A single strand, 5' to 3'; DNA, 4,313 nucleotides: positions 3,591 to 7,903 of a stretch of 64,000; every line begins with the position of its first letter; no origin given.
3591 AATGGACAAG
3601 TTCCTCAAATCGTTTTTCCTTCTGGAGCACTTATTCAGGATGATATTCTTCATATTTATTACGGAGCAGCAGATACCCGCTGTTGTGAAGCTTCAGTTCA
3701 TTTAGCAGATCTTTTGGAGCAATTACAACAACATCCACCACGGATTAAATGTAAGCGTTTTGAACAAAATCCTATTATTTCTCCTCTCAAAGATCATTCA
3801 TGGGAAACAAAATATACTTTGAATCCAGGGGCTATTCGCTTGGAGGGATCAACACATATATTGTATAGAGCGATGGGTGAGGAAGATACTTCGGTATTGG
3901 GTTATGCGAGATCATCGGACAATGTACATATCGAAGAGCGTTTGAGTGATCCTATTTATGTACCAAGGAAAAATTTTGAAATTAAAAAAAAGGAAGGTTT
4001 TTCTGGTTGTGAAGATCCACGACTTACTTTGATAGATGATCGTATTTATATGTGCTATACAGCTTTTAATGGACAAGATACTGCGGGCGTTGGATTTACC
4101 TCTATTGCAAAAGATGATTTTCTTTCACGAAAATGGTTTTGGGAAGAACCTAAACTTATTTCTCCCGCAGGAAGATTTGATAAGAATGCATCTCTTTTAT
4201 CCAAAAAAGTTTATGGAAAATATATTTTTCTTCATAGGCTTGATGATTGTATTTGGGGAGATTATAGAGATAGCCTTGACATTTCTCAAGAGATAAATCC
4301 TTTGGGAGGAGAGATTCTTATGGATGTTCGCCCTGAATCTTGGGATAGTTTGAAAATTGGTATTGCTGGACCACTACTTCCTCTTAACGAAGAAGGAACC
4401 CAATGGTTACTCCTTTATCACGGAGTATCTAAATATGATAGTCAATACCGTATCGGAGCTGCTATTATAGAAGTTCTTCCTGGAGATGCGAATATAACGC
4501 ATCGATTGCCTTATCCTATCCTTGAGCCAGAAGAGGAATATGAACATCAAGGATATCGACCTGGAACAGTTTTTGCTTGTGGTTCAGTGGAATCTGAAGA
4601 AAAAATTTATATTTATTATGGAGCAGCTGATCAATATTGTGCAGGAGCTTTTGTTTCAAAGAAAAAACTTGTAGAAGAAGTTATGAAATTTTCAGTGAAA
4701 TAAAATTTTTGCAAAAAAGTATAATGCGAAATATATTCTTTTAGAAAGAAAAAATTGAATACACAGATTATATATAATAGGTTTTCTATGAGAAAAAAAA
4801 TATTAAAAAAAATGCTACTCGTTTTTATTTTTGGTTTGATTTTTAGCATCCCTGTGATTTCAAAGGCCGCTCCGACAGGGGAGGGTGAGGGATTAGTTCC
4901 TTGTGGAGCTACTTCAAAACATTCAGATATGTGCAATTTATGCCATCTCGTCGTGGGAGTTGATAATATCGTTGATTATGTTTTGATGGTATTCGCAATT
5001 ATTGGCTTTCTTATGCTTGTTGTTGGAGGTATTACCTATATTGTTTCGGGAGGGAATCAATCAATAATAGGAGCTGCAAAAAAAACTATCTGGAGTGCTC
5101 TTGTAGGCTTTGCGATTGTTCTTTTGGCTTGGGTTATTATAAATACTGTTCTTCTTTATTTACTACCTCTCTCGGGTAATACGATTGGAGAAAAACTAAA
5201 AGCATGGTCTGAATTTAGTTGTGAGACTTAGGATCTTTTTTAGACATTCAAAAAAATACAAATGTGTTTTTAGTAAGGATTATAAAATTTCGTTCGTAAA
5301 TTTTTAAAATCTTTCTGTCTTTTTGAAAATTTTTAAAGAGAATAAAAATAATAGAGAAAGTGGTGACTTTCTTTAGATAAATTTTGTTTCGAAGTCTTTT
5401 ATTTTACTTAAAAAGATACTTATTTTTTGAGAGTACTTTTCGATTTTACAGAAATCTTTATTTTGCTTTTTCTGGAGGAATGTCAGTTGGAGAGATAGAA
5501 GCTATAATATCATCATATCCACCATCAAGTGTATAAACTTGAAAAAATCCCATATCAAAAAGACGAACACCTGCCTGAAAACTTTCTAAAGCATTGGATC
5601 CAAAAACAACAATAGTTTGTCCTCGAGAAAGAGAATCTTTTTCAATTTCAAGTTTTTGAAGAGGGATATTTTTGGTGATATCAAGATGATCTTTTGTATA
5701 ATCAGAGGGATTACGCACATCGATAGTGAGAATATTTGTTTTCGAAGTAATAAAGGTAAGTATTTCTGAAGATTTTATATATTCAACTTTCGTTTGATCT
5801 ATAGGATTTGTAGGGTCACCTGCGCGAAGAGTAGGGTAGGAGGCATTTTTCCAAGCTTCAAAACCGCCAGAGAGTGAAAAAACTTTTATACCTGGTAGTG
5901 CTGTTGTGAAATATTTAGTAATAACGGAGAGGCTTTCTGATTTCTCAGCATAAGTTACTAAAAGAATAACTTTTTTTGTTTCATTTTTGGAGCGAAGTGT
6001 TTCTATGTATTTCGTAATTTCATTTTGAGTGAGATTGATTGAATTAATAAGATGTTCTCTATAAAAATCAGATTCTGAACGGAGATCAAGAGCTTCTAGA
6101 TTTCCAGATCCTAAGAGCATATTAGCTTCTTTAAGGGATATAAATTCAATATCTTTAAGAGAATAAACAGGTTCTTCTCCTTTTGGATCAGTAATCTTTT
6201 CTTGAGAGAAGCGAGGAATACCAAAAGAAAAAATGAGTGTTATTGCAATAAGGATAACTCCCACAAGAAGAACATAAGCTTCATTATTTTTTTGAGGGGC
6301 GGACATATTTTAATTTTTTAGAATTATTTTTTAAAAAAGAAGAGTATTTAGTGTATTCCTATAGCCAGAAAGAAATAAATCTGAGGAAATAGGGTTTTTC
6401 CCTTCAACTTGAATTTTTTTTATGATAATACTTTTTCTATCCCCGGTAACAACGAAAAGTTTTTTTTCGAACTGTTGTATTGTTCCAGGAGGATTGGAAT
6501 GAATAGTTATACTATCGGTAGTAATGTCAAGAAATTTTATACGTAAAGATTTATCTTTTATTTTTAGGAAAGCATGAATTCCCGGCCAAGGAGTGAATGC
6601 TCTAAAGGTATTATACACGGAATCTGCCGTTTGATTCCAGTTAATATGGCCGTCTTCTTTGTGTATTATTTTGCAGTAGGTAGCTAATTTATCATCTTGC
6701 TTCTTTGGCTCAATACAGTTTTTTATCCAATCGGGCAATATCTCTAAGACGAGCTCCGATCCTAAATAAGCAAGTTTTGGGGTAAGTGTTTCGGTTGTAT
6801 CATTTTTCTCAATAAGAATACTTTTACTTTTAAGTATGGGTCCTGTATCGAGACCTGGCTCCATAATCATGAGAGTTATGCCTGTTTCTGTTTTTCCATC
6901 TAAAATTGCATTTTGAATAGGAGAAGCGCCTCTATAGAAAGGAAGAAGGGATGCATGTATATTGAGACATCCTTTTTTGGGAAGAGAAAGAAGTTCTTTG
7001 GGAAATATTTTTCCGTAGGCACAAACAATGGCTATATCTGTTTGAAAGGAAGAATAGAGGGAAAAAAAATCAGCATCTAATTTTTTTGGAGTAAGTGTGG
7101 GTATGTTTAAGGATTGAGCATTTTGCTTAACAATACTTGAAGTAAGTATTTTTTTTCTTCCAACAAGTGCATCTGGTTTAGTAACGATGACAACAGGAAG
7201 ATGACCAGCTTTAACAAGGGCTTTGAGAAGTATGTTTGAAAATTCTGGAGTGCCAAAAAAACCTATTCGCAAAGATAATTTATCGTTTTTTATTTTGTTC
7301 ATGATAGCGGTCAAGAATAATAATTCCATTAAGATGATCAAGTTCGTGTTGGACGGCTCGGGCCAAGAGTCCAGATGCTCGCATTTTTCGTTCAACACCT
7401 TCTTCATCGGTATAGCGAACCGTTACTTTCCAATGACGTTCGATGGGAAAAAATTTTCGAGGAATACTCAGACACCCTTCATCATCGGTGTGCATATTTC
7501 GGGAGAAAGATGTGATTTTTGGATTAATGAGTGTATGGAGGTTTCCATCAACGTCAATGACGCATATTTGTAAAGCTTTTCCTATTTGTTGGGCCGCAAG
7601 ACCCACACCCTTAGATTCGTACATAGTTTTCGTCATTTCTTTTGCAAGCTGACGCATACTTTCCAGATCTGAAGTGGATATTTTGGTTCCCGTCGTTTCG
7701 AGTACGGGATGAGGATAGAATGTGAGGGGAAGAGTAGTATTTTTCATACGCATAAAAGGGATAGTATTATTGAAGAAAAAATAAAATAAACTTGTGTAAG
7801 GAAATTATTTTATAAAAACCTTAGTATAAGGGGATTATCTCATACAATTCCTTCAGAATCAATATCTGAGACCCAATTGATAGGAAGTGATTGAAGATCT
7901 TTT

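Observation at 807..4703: Two adjacent paralogous genes each encoding a tandem double GH130-like beta-propeller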

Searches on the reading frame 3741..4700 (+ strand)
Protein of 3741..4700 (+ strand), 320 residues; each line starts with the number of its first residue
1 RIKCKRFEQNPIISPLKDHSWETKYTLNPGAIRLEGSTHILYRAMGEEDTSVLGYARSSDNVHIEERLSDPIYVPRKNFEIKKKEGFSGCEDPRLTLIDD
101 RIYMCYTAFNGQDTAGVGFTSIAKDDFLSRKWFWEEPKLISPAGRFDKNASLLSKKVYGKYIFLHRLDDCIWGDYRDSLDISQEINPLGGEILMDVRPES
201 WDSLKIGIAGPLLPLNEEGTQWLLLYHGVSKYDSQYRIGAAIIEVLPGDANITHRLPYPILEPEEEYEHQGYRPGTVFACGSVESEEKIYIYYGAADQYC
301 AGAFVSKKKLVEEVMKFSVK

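Call 6: search_protein_families(library=pfam, proteins=[window:3741-4700:+], max_evalue=10)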
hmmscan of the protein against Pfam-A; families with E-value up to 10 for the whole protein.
window:3741-4700:+ (320 aa): 1 family
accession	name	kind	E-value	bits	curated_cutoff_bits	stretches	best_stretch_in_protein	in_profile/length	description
PF04041.19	Glyco_hydro_130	-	1.1e-39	136.8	26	1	5-312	3-316/320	beta-1,4-mannooligosaccharide phosphorylase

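Call 17: search_solved_structures(query=window:3741-4700:+, max_evalue=0.001, show_alignments=3)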
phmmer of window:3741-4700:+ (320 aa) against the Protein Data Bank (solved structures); distinct sequences matched with E-value up to 0.001: 16.
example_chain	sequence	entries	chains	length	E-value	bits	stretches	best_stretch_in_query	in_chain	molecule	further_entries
7fip_A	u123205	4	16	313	1.7e-49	172.1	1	4-310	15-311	Beta-1,2-mannobiose phosphorylase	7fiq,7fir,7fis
9fj8_A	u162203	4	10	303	3.9e-39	138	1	2-308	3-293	1,2-beta-oligomannan phosphorylase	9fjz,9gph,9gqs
5b0p_A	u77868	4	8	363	8.5e-24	87.6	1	88-309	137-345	Lin0857 protein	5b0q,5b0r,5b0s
1vkd_A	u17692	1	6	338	1.2e-23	87.2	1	34-314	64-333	conserved hypothetical protein TM1225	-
3r67_A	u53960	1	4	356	6.9e-22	81.3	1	19-303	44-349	putative Glycosidase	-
4onz_A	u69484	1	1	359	9e-21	77.7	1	19-306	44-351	putative glycoside hydrolase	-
3taw_A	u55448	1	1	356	2.4e-20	76.2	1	19-308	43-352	Hypothetical glycoside hydrolase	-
9erg_A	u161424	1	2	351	8.3e-20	74.5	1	52-311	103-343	Uhgb_MS mannoside synthase from an unknown human gut bacterium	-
9eqq_A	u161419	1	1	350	8.5e-20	74.4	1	52-311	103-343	Uhgb_MS mannoside synthase from an unknown human gut bacterium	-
9erh_A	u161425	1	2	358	8.9e-20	74.4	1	52-311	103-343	Uhgb_MS mannoside synthase from an unknown human gut bacterium in complex with 1,2-beta-ma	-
5a7v_B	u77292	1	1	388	2.4e-19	72.9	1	18-309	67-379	PUTATIVE GLYCOSIDASE PH117-RELATED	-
5a7v_A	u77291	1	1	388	2.5e-19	72.9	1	18-309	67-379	PUTATIVE GLYCOSIDASE PH117-RELATED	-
3qc2_A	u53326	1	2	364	3.8e-19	72.3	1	15-305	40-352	glycosyl hydrolase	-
5ayd_A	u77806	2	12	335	1.3e-14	57.4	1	83-315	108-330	Beta-1,4-mannooligosaccharide phosphorylase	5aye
4udk_E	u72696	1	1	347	6.5e-13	51.8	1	91-312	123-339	UHGB_MP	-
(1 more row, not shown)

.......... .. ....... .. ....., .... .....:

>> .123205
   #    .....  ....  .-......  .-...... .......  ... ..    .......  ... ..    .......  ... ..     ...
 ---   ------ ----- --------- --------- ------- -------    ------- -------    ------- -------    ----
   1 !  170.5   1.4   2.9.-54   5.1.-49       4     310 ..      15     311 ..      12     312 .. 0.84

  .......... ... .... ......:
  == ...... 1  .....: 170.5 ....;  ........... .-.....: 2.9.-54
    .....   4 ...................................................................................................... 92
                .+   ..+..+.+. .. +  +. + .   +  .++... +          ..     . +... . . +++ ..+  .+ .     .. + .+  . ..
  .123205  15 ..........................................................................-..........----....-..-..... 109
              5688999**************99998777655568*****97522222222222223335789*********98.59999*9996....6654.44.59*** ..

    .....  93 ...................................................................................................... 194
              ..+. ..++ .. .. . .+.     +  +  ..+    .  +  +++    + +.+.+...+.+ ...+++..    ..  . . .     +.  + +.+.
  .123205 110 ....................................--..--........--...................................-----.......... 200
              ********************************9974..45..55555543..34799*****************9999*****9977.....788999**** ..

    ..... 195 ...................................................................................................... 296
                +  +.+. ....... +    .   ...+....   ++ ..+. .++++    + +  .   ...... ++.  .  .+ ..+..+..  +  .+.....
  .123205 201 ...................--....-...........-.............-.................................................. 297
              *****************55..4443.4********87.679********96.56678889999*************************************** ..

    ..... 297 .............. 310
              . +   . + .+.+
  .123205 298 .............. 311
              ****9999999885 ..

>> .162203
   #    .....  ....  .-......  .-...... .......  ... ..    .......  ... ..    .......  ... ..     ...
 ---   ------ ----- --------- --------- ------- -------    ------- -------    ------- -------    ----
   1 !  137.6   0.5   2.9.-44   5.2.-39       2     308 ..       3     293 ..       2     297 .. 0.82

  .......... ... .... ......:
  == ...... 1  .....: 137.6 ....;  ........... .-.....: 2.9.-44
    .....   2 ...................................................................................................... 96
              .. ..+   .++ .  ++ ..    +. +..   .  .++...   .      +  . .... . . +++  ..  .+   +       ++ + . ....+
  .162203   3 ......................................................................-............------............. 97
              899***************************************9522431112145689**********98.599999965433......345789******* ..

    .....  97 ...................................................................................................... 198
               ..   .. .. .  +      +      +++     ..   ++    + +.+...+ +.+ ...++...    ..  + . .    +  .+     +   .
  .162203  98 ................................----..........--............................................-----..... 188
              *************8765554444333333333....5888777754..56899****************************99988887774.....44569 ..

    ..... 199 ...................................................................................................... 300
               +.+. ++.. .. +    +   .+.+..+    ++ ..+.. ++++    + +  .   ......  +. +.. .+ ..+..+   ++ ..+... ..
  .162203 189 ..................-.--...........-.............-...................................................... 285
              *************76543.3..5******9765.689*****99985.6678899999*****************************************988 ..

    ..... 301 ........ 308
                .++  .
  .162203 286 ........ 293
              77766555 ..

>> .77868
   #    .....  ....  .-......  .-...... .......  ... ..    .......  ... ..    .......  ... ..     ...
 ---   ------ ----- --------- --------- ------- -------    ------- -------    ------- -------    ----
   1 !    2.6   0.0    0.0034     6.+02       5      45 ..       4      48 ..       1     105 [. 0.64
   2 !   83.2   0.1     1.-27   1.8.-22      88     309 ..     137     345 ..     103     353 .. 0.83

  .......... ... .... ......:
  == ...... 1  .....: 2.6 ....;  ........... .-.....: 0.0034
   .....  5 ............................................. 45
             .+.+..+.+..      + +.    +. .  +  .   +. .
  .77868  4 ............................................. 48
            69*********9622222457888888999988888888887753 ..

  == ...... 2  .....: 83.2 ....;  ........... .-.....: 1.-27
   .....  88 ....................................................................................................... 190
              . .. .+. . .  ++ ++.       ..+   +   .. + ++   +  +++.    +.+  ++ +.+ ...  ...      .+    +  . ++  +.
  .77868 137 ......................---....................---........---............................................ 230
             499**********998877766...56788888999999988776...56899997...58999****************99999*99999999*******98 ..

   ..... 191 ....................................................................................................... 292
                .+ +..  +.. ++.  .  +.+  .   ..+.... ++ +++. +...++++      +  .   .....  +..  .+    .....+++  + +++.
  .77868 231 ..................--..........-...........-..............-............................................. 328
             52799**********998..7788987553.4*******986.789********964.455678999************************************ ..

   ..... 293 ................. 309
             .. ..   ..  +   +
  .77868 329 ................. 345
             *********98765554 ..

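Call 78: search_protein_families(library=ncbifam, proteins=[window:3741-4700:+], max_evalue=0.01)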
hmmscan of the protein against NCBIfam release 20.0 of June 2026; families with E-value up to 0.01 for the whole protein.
window:3741-4700:+ (320 aa): 3 families
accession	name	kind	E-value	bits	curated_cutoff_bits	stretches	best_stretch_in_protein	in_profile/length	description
NF052550.1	BManbPhaseBMBP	equivalog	2.1e-61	207.9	450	1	2-310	2-294/296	beta-1,2-mannobiose phosphorylase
NF050092.1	BtaManbiosPhlase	equivalog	1.1e-35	123.2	550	1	51-313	107-349/351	BtaManbiosPhlase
NF058598.1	BetMansidBT3780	equivalog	3.4e-25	88.9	550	1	17-307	51-364/366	beta-1,2-mannosidase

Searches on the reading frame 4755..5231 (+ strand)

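Call 12: search_protein_families(library=pfam, proteins=[window:4755-5231:+], max_evalue=0.001)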
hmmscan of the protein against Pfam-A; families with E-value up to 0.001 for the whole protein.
window:4755-5231:+ (158 aa): 1 family
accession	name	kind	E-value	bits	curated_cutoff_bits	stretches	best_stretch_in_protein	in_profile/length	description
PF18895.5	T4SS_pilin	-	3.8e-06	27.3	26.6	1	70-131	10-70/71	Type IV secretion system pilin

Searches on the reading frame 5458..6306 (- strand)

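Call 12: search_protein_families(library=pfam, proteins=[window:5458-6306:-], max_evalue=0.001)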
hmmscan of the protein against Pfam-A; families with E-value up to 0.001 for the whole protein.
window:5458-6306:- (282 aa): 1 family
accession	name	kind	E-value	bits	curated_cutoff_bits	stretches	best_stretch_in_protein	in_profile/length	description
PF00581.25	Rhodanese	-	3.9e-21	75.8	22.2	2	59-155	3-102/102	Rhodanese-like domain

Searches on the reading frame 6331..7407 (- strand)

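Call 12: search_protein_families(library=pfam, proteins=[window:6331-7407:-], max_evalue=0.001)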
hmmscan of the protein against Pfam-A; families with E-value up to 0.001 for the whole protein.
window:6331-7407:- (358 aa): 2 families
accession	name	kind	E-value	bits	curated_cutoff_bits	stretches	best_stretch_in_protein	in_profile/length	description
PF00551.24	Formyl_trans_N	-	7.1e-36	124.1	26.1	1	48-222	3-179/181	Formyl transferase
PF02911.23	Formyl_trans_C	-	5.5e-21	75.1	21.1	1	248-350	2-100/100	Formyl transferase, C-terminal domain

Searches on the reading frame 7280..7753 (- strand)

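Call 80: search_protein_families(library=pfam, proteins=[window:7280-7753:-], max_evalue=0.001)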
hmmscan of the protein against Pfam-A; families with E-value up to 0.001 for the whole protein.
window:7280-7753:- (157 aa): 1 family
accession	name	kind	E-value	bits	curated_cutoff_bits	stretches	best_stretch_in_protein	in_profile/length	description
PF01327.26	Pep_deformylase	-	3e-46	157.3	22.8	1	9-155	3-155/156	Polypeptide deformylase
